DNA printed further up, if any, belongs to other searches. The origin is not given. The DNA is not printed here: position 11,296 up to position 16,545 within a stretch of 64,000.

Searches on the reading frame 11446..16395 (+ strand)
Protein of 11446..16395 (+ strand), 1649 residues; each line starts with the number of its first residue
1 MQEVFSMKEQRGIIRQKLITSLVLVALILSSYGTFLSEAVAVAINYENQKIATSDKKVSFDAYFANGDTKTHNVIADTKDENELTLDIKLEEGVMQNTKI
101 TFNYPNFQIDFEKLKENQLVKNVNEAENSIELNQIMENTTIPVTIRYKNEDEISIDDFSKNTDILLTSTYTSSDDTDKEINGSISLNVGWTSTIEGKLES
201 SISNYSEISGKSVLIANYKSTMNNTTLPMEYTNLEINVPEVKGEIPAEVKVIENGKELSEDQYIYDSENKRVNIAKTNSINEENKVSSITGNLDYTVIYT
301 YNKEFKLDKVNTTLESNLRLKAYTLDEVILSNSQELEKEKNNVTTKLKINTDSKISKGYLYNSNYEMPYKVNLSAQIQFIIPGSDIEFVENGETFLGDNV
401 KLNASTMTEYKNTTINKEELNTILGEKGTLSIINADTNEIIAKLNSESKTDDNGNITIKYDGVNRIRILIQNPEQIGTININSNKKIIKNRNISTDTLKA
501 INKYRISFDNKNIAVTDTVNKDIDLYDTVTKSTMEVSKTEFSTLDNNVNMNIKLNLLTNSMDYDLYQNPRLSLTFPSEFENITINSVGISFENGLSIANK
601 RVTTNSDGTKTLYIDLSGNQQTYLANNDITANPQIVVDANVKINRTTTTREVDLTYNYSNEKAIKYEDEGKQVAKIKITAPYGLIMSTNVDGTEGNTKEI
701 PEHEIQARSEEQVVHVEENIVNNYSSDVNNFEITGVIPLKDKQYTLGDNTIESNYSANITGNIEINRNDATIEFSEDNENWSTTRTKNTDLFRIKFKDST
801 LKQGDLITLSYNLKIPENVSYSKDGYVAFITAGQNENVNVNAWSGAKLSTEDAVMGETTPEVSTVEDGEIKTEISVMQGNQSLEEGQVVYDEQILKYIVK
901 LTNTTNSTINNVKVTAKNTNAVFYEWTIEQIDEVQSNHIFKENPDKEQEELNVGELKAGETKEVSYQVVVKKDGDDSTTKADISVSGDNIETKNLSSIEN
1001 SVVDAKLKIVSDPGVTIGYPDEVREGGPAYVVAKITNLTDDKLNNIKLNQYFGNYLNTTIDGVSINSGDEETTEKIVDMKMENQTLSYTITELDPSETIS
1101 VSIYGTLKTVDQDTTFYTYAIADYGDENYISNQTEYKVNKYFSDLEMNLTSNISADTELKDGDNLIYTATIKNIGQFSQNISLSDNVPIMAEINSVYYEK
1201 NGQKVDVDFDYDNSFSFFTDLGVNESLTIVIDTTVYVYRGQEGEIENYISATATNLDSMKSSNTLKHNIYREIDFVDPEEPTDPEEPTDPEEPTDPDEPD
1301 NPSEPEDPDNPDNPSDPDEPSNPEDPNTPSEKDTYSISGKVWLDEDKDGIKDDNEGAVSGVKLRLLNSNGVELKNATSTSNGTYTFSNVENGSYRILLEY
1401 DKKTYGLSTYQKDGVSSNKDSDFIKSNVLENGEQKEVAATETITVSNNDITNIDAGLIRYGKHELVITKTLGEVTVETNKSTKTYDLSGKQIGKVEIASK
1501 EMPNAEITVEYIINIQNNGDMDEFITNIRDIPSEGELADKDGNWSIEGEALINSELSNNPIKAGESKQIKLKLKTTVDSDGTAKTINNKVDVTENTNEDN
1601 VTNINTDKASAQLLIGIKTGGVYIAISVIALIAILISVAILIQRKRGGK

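Call 33: search_protein_families(library=pfam, proteins=[window:11446-16395:+], max_evalue=0.001)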
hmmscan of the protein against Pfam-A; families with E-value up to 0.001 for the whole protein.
window:11446-16395:+ (1649 aa): 3 families
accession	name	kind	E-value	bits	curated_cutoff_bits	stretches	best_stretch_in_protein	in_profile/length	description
PF17210.9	SdrD_B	-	8.8e-16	58.5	29.7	1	1336-1429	2-93/112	SdrD B-like domain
PF13620.12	CarboxypepD_reg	-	0.00011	22.9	32.3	1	1351-1400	7-56/82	Carboxypeptidase regulatory-like domain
PF25549.1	DUF7927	-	0.00061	20.5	31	1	884-981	11-105/132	Domain of unknown function (DUF7927)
